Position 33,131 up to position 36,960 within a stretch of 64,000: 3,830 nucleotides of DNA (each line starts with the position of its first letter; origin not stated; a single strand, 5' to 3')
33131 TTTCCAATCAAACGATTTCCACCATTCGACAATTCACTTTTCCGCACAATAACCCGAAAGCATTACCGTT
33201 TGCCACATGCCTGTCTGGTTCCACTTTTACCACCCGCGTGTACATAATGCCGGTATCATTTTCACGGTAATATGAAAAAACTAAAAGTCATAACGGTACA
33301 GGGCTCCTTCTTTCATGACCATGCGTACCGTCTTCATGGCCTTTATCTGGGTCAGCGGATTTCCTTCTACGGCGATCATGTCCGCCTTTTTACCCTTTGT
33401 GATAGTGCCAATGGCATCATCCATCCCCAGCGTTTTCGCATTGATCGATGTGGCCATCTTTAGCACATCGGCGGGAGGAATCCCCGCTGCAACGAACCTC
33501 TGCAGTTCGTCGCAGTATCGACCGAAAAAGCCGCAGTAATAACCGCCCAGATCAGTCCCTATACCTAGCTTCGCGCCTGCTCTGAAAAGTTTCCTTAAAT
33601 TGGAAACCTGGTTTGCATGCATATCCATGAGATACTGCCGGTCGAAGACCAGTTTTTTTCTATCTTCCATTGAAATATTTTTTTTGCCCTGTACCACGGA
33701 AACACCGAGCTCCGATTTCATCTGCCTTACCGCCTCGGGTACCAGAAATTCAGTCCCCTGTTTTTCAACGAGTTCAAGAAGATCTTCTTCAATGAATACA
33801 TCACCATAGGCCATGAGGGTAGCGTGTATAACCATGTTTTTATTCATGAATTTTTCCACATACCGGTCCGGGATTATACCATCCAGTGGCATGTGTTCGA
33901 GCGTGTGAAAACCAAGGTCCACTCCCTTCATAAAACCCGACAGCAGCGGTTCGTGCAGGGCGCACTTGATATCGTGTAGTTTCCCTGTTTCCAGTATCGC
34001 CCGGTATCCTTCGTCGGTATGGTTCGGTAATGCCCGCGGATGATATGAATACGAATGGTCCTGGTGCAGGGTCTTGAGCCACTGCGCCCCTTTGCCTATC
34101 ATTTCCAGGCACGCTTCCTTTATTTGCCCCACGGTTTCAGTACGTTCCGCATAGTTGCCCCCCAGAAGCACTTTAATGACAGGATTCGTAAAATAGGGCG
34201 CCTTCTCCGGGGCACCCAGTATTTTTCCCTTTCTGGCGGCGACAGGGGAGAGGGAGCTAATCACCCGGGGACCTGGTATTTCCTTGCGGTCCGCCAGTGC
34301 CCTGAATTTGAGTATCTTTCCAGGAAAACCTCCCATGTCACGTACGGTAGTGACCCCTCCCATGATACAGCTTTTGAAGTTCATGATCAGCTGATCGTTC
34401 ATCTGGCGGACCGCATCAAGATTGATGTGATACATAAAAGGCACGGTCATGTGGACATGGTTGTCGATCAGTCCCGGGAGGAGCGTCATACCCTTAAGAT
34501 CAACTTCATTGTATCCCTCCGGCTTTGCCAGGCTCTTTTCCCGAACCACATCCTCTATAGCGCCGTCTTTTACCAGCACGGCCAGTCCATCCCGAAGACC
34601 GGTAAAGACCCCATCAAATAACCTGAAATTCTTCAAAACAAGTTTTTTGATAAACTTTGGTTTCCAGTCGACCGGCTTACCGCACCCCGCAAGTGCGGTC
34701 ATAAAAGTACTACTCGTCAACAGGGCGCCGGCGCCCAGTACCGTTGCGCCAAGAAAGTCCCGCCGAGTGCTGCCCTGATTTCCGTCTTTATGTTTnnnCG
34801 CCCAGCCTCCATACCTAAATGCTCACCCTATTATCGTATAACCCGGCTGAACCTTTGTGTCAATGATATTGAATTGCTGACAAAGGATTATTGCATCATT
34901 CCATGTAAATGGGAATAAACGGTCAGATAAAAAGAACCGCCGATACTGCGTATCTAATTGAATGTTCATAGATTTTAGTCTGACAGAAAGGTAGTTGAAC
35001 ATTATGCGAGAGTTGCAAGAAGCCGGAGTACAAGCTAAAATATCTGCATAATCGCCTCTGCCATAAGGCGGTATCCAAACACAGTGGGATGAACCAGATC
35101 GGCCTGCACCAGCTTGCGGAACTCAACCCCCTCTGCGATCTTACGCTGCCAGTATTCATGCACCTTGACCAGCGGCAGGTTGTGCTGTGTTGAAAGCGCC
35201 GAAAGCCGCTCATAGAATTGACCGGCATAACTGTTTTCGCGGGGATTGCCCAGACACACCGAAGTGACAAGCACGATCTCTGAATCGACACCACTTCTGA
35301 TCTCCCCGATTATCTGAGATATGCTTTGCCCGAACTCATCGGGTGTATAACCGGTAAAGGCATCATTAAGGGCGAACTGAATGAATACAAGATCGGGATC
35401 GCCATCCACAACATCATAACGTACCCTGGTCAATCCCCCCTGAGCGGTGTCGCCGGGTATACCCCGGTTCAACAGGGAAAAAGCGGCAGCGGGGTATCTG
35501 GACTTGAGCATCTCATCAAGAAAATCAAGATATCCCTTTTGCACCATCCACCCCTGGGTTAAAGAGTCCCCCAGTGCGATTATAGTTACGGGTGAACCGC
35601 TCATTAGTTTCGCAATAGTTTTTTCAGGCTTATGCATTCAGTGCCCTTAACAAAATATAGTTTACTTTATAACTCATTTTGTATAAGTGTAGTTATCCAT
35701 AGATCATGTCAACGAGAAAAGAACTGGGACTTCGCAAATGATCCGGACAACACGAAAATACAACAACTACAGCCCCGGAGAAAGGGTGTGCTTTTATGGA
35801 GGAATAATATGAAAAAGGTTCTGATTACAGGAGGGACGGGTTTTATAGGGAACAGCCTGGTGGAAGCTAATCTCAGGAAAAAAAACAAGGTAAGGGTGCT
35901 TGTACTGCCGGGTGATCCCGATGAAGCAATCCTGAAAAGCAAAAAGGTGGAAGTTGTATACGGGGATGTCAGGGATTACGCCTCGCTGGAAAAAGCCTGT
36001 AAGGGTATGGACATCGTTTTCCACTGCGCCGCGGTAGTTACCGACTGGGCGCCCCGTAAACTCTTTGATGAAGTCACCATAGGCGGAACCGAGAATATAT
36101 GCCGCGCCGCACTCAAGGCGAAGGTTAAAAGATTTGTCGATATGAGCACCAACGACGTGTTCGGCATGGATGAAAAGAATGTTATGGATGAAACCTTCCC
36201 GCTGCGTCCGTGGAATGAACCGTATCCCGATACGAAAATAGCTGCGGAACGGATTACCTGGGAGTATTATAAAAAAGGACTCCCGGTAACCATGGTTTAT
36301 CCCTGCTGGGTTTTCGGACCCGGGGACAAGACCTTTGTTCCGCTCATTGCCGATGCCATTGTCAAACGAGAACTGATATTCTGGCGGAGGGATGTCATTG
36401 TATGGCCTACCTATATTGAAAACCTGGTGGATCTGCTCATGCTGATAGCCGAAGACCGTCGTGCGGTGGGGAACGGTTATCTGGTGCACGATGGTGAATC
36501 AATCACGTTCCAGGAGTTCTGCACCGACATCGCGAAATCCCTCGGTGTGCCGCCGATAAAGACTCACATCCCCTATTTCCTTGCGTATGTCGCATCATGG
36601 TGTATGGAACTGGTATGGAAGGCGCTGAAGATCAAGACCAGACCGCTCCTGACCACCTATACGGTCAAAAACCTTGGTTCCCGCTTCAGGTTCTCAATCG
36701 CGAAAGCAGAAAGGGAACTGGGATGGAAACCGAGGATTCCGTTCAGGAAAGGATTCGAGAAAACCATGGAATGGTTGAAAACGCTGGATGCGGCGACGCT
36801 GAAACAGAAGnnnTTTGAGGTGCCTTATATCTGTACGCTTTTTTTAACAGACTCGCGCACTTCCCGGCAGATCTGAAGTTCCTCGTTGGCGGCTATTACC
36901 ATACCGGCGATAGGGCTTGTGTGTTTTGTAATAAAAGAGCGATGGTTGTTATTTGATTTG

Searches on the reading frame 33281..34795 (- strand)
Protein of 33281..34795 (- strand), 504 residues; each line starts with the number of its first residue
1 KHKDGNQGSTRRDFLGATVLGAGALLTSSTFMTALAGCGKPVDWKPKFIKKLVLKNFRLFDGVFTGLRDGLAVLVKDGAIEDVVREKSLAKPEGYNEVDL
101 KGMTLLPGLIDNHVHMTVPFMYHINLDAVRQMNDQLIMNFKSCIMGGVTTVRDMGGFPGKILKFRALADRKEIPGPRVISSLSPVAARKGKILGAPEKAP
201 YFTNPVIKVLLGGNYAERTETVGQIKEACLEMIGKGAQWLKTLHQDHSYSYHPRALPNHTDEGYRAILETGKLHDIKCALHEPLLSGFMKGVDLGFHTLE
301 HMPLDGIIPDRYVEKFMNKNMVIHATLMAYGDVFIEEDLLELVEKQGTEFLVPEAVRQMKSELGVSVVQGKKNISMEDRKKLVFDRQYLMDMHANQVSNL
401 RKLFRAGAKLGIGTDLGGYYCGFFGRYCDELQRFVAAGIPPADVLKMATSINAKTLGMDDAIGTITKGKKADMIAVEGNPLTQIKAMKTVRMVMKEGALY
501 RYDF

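Call 5: search_protein_families(library=pfam, proteins=[window:33281-34795:-], max_evalue=0.001)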
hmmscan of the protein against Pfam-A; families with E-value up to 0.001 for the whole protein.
window:33281-34795:- (504 aa): 2 families
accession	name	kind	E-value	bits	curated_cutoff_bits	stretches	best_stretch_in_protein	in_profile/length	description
PF01979.26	Amidohydro_1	-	2e-25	90.3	25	1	104-497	1-342/345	Amidohydrolase family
PF07969.17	Amidohydro_3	-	1e-14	55.4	29.7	2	381-498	341-469/472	Amidohydrolase family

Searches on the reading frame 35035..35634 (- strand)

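Call 5: search_protein_families(library=pfam, proteins=[window:35035-35634:-], max_evalue=0.001)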
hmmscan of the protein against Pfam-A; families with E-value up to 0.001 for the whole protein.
window:35035-35634:- (199 aa): 3 families
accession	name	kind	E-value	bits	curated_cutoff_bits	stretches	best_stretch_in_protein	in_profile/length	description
PF13472.12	Lipase_GDSL_2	-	2.4e-22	80.7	32.9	1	20-190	1-178/178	GDSL-like Lipase/Acylhydrolase family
PF00657.28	Lipase_GDSL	-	2.1e-14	54.6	23.6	1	18-195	1-208/208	GDSL-like Lipase/Acylhydrolase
PF25182.1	NonGDSL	-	1.1e-12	48.2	80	1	6-157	18-171/220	Non-GDSL lipase-like family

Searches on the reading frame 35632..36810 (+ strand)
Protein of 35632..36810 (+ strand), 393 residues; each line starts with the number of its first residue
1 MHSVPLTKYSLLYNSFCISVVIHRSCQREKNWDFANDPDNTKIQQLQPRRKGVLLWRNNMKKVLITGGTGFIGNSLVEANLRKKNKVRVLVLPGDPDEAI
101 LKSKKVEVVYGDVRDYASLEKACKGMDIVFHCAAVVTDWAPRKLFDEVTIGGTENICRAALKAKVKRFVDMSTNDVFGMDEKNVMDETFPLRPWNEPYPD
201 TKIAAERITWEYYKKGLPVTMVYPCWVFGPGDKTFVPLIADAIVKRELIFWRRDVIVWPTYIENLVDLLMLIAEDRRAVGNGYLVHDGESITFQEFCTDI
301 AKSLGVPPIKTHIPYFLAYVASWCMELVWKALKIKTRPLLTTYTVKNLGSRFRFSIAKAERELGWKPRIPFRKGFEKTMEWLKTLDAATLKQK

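Call 5: search_protein_families(library=pfam, proteins=[window:35632-36810:+], max_evalue=0.001)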
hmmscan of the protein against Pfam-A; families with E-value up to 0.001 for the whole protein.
window:35632-36810:+ (393 aa): 8 families
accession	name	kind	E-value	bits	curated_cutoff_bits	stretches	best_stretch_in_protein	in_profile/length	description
PF01370.27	Epimerase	-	5.8e-31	108.2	20.9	1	63-278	1-230/240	NAD dependent epimerase/dehydratase family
PF01073.25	3Beta_HSD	-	6.9e-31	107.7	22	1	64-310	1-274/280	3-beta hydroxysteroid dehydrogenase/isomerase family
PF16363.11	GDP_Man_Dehyd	-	1.4e-23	84.3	27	1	64-378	1-332/332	GDP-mannose 4,6 dehydratase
PF05368.20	NmrA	-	1.7e-17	64.4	27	1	61-169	3-103/298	NmrA-like family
PF07993.18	NAD_binding_4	-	3.9e-17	62.7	20.1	1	65-229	1-209/258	Male sterility protein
PF13460.12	NAD_binding_10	-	4.7e-16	59.6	27.2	1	67-227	1-146/184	NAD(P)H-binding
PF04321.23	RmlD_sub_bind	-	2.4e-14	53.5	27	1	62-307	2-234/287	RmlD substrate binding domain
PF02719.21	Polysacc_synt_2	-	1.9e-11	44.1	20.2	1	63-175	1-130/293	Polysaccharide biosynthesis protein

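Call 29: search_protein_families(library=ncbifam, proteins=[window:35632-36810:+], max_evalue=0.00001)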
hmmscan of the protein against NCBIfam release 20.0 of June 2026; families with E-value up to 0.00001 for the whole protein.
window:35632-36810:+ (393 aa): 26 families (the best 25 are shown)
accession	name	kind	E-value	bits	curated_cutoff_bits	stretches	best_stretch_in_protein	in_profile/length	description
NF042422.1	oxyalk_red_OleD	equivalog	1.9e-44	152.4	580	1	62-381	2-327/329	2-alkyl-3-oxoalkanoate reductase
TIGR03466.1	HpnA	hypoth_equivalog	1.5e-43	149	367.65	1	62-384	2-323/327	hopanoid-associated sugar epimerase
NF042423.1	oxyalk_red_Shew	equivalog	1.8e-40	139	580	1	58-377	6-330/331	2-alkyl-3-oxoalkanoate reductase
NF052578.1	StrlDmthSdmBMthl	equivalog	3.1e-30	106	600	1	63-383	3-323/328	sterol demethylase protein SdmB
TIGR04180.1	EDH_00030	hypoth_equivalog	1.2e-29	103.3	475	1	63-305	1-257/297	NAD-dependent 4,6-dehydratase LegB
TIGR01181.1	dTDP_gluc_dehyt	equivalog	3.7e-21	75.5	365.1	1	62-383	1-312/321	dTDP-glucose 4,6-dehydratase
TIGR01179.1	galE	equivalog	7.4e-15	54.6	262.3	1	62-214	1-161/332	UDP-glucose 4-epimerase GalE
TIGR03589.1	PseB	equivalog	3.6e-14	52.4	407.75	1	59-174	3-126/324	UDP-N-acetylglucosamine 4,6-dehydratase (inverting)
TIGR04130.1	FnlA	equivalog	1.4e-12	47.1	730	1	60-175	4-126/337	UDP-N-acetylglucosamine 4,6-dehydratase/5-epimerase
NF043036.1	ErythonDh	equivalog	4.8e-12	45.7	325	1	62-217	2-168/321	D-erythronate dehydrogenase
NF005998.1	PRK08125.1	equivalog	1e-11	44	777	1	58-231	313-497/649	bifunctional UDP-4-amino-4-deoxy-L-arabinose formyltransferase/UDP-glucuronic acid oxidase ArnA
TIGR01746.1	Thioester-redct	subfamily_domain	3.6e-11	42.9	213.35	1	62-229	1-197/371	thioester reductase domain-containing protein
TIGR01214.1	rmlD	equivalog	9.2e-11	41.4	224.05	1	62-306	1-228/285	dTDP-4-dehydrorhamnose reductase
NF041293.1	G6PDh_Azf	equivalog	2e-10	40.5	400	1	61-182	3-124/252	NAD-dependent glucose-6-phosphate dehydrogenase Azf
TIGR02622.1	CDP_4_6_dhtase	equivalog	6.1e-10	38.8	278.45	1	60-213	4-169/352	CDP-glucose 4,6-dehydratase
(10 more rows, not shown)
